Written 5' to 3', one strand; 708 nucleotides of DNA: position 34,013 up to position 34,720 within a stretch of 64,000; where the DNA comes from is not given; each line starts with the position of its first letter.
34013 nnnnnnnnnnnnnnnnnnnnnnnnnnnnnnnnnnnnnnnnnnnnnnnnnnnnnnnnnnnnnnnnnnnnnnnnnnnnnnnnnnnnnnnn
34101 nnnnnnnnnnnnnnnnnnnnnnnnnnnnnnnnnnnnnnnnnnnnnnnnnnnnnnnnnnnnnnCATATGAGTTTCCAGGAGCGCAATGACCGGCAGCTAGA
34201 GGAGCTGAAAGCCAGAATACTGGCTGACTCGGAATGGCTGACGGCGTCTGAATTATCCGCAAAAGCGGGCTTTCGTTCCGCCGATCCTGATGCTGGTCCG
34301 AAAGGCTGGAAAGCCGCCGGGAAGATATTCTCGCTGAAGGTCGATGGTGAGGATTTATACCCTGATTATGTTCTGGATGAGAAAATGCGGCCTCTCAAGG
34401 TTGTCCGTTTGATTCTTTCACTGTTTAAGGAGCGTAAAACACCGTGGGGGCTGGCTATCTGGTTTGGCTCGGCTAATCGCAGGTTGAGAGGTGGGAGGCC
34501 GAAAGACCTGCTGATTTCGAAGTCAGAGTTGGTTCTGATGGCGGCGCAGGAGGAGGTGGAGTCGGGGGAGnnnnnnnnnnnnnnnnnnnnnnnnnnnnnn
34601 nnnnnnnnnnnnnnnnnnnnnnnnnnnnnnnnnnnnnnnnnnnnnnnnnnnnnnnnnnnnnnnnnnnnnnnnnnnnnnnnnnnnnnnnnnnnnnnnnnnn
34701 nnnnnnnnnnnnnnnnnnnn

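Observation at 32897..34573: P4-type integrase with ~150-aa C-terminal extension resembling an Xre/MbcA/ParS-type antitoxin domain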

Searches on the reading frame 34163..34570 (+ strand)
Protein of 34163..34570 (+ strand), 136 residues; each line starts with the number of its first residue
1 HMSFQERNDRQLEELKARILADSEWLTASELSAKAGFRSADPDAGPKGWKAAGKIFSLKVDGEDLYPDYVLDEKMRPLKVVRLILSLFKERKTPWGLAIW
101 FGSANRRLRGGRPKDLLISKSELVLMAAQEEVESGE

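Call 55: find_encoding_contigs(protein=P0162, flank=2500, max_places=2)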
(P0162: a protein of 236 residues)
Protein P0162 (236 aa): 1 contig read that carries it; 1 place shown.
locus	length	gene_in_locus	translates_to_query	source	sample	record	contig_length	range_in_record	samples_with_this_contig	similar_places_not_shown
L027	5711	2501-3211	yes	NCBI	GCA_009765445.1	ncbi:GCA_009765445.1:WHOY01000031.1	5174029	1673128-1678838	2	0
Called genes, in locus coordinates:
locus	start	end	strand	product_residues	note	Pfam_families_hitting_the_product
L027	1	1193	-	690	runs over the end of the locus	PF04632:FUSC, PF06081:ArAE_1, PF13515:FUSC_2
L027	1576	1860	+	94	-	PF06674:DUF1176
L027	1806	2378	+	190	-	PF06674:DUF1176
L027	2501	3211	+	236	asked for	-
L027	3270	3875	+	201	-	PF08808:RES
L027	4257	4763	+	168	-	PF01613:Flavin_Reduct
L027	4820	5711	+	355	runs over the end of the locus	PF00296:Bac_luciferase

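Call 56: find_encoding_contigs(protein=P0164, flank=2500, max_places=2)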
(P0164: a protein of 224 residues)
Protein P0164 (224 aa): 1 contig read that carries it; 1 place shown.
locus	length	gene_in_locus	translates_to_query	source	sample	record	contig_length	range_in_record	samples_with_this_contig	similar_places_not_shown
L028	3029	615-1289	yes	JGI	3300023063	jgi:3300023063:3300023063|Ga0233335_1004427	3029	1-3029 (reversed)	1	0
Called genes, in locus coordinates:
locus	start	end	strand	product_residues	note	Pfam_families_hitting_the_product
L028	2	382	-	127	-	?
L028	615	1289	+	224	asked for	-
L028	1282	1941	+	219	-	PF08808:RES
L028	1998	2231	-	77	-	-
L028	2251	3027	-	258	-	?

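Call 68: search_dna_similar(query=window:34163-34570:+, collection=plasmids, mode=protein, max_rows=25, rows=spread, max_evalue=0.001)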
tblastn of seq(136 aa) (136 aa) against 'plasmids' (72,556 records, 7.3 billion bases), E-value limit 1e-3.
Records with a match: 163; places in all: 169; records where one place covers at least 80% of the query: 133.
Best place of each record, by identity: <60% 163.
By first word of the organism name: Rhizobium 34; Escherichia 34; Salmonella 22; Pseudomonas 14; Agrobacterium 8; Pantoea 6; Komagataeibacter 4; Aeromonas 4; Ralstonia 4; Sphingobium 3; and 22 more.
By predicted mobility (MOB-suite, as given by PLSDB): conjugative 79; non-mobilizable 63; mobilizable 21.
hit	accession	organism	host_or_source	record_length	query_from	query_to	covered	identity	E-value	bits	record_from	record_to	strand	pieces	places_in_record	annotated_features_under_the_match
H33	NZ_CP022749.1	Sphingobium xenophagum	cell culture,electronic ...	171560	1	132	97%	44.8%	5e-26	108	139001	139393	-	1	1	hypothetical protein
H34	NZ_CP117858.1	Komagataeibacter oboediens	Cell culture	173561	10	132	90%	45.6%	1e-25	107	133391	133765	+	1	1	hypothetical protein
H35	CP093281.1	Pseudomonas silvicola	Cunninghamia lanceolata,cell ...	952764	15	133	87%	42.6%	1e-16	109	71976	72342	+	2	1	none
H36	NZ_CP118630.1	Pantoea dispersa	Pure isolate,soil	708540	12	133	90%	40.3%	1e-23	101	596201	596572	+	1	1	hypothetical protein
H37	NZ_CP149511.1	Pararhizobium sp. A13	Aeschynomene indica,cell ...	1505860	10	132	90%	39.2%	7e-23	100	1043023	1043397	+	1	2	none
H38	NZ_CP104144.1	Rhizobium sullae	Sulla coronaria,cell culture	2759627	10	132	90%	38.4%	1e-22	99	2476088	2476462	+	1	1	record has no annotation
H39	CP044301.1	Escherichia coli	Pork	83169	19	133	85%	40.5%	1e-18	87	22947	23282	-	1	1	DUF2384 domain-containing protein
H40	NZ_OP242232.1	Escherichia coli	Homo sapiens,stool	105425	19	133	85%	40.5%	1e-18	87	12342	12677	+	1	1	hypothetical protein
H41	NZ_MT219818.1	Escherichia coli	-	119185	19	133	85%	40.5%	1e-18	87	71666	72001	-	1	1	hypothetical protein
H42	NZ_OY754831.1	Salmonella enterica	-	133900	19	133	85%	40.5%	1e-18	87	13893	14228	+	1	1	hypothetical protein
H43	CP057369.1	Escherichia coli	culture,Pooled pig faecal samples ...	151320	19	133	85%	40.5%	1e-18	87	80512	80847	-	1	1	hypothetical protein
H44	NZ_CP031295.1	Escherichia coli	Homo sapiens,blood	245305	19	133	85%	40.5%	1e-18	87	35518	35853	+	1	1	hypothetical protein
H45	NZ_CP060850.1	Salmonella enterica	Homo sapiens,feces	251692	19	133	85%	40.5%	1e-18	87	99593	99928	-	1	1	hypothetical protein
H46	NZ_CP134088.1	Escherichia coli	duck caecum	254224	19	133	85%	40.5%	1e-18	87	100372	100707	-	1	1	hypothetical protein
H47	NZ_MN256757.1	Escherichia coli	-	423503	19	133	85%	40.5%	1e-18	87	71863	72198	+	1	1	hypothetical protein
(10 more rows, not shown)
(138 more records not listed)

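Call 69: get_annotated_region(hit=H39, flank=2500)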
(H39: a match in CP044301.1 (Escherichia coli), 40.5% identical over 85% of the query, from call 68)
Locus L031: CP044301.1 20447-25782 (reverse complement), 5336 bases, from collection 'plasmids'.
description: Escherichia coli strain P59A plasmid pP59A-3, complete sequence
organism: Escherichia coli (NCBI taxid 562)
taxonomy: Bacteria; Pseudomonadota; Gammaproteobacteria; Enterobacterales; Enterobacteriaceae; Escherichia; Escherichia coli
host: -; source: Pork; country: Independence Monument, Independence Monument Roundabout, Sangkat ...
typing (MOB-suite, as given by PLSDB): non-mobilizable; replicon IncFIA,IncFIB
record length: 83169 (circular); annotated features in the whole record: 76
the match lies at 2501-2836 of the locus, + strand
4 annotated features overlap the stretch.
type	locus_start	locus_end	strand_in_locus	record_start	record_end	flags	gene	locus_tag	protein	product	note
CDS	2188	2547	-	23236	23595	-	-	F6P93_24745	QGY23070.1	DUF2384 domain-containing protein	-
CDS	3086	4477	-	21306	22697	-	-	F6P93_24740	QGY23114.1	ISKra4-like element ISKpn19 family transposase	-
CDS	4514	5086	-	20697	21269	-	-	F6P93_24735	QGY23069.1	recombinase family protein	-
CDS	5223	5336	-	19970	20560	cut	-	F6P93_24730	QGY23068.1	plasmid pRiA4b ORF-3 family protein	-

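Call 70: get_annotated_region(hit=H33, flank=2000)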
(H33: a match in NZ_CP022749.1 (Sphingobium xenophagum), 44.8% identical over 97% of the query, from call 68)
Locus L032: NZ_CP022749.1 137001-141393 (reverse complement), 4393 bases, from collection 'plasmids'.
description: Sphingobium xenophagum strain C1 plasmid p3, complete sequence
organism: Sphingobium xenophagum (NCBI taxid 121428)
taxonomy: Bacteria; Pseudomonadota; Alphaproteobacteria; Sphingomonadales; Sphingomonadaceae; Sphingobium; Sphingobium xenophagum
host: -; source: cell culture,electronic waste-contaminated sediment; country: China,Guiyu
typing (MOB-suite, as given by PLSDB): conjugative; replicon rep_cluster_1617; relaxase MOBP; mating-pair formation MPF_T
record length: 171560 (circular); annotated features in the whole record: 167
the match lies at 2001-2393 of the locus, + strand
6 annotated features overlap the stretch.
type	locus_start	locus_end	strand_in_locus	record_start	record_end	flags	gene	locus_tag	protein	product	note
CDS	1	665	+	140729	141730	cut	-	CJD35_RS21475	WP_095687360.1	rod shape-determining protein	-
CDS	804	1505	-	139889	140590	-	-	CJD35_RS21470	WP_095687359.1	response regulator transcription factor CtrA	GO:0000160 - phosphorelay signal transduction system [Evidence IEA]; GO:0006355 - regulation of DNA-templated ...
CDS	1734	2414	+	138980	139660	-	-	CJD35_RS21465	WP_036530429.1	hypothetical protein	-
CDS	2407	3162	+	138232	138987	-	-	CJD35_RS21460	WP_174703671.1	RES family NAD+ phosphorylase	-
CDS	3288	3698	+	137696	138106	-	-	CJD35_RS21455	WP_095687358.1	hypothetical protein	-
CDS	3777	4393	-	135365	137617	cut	-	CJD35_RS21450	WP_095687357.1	xanthine dehydrogenase family protein molybdopterin-binding subunit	-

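Call 82: search_protein_families(proteins=[P0220, P0266, P0228, P0261, P0162, P0164], library=ncbifam, max_evalue=0.1)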
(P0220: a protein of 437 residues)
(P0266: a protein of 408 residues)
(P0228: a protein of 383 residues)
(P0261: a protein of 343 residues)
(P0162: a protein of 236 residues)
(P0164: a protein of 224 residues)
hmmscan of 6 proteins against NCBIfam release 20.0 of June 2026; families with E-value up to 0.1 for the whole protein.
P0220 (437 aa): 1 family
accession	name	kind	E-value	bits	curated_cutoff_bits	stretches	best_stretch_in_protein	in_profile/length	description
NF052287.1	AOC03_06830_fam_RHF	equivalog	0.081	12.4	330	0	220-288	196-264/361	AOC03_06830 family ribosome hibernation factor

P0266 (408 aa): 4 families
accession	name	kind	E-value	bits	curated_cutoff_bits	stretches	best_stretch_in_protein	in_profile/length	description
TIGR03354.1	VI_FHA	hypoth_equivalog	3.2e-25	89.8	120.25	1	20-150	19-145/420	type VI secretion system-associated FHA domain protein TagH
NF033760.1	gliding_GltG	equivalog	5.5e-06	25.2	650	1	29-129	28-124/650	adventurous gliding motility protein GltG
NF049868.1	FhaB_Rv0019c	equivalog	6.3e-05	23.1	125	1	28-96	89-153/158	FHA domain-containing protein FhaB/FipA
NF041660.2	oxygluDhInhib_OdhI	equivalog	0.03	14.2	200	1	43-99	72-125/130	oxoglutarate dehydrogenase inhibitor Odhl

P0228 (383 aa): 0 families

P0261 (343 aa): 0 families

P0162 (236 aa): 2 families
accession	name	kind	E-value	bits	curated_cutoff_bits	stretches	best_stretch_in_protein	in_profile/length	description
NF049845.1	Xre_ParS_antitoxin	subfamily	0.0083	16.2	90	0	177-219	55-94/112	type II RES/Xre toxin-antitoxin system antitoxin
NF038112.1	myxo_dep_M36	subfamily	0.022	11.9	1500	1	20-86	109-174/1604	myxosortase-dependent M36 family metallopeptidase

P0164 (224 aa): 0 families

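Call 83: profile_search(alignment_id=A4)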
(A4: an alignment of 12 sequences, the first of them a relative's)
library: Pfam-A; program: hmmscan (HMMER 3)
A. the first sequence (437 residues): domains with independent E <= 10: 0; with E <= 0.001: 0
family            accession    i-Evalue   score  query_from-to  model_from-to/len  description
(no Pfam family matches the first sequence, even at E <= 10)
B. every sequence of the alignment scanned on its own (12 sequences): families by number of members that match
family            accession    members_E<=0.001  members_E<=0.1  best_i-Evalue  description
FHA               PF00498.31                 1               1        5.7e-13  FHA domain
Yop-YscD_cpl      PF16697.10                 1               1        1.4e-05  Inner membrane component of T3SS, cytoplasmic domain
Xre_MbcA_ParS_C   PF09722.15                 1               1        1.0e-03  Antitoxin Xre/MbcA/ParS C-terminal toxin-binding domain
Xre-MbcA-ParS_M   PF23125.1                  0               1        1.7e-02  Antitoxin Xre/MbcA/ParS-like, middle domain

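Call 84: search_solved_structures(query=A2, max_evalue=10, show_alignments=3)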
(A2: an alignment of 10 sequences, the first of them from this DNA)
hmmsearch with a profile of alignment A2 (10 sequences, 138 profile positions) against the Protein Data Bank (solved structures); distinct sequences matched with E-value up to 10: 3.
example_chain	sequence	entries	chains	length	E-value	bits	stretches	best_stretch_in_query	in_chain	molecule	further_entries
6u0m_B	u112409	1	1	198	0.37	13.6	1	14-84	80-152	DNA replication complex GINS protein PSF2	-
28vy_I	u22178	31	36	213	0.43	13.4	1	14-84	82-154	DNA replication complex GINS protein PSF2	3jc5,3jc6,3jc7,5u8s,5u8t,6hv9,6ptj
8xgc_B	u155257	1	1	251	0.59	13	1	14-84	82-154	DNA replication complex GINS protein PSF2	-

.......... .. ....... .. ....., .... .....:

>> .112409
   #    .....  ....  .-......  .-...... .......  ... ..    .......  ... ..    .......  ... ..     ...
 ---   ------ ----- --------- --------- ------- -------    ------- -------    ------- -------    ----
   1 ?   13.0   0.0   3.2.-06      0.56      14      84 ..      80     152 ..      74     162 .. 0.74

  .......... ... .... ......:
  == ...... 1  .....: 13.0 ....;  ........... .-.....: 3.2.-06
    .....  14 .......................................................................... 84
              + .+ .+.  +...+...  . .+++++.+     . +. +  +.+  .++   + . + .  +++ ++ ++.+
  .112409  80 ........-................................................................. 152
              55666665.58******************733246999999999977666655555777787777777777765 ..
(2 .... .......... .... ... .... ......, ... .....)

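Call 88: search_protein_families(proteins=[window:34163-34570:+], library=phrogs, max_evalue=0.01)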
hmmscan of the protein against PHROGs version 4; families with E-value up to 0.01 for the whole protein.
window:34163-34570:+ (136 aa): 0 families

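Call 89: search_protein_families(proteins=[window:34163-34570:+], library=padloc, max_evalue=0.01)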
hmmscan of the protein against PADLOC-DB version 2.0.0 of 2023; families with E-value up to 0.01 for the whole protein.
window:34163-34570:+ (136 aa): 1 family
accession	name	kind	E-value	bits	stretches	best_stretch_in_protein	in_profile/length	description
PDLC01152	HTH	-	0.0021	16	1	12-42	8-37/63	HTH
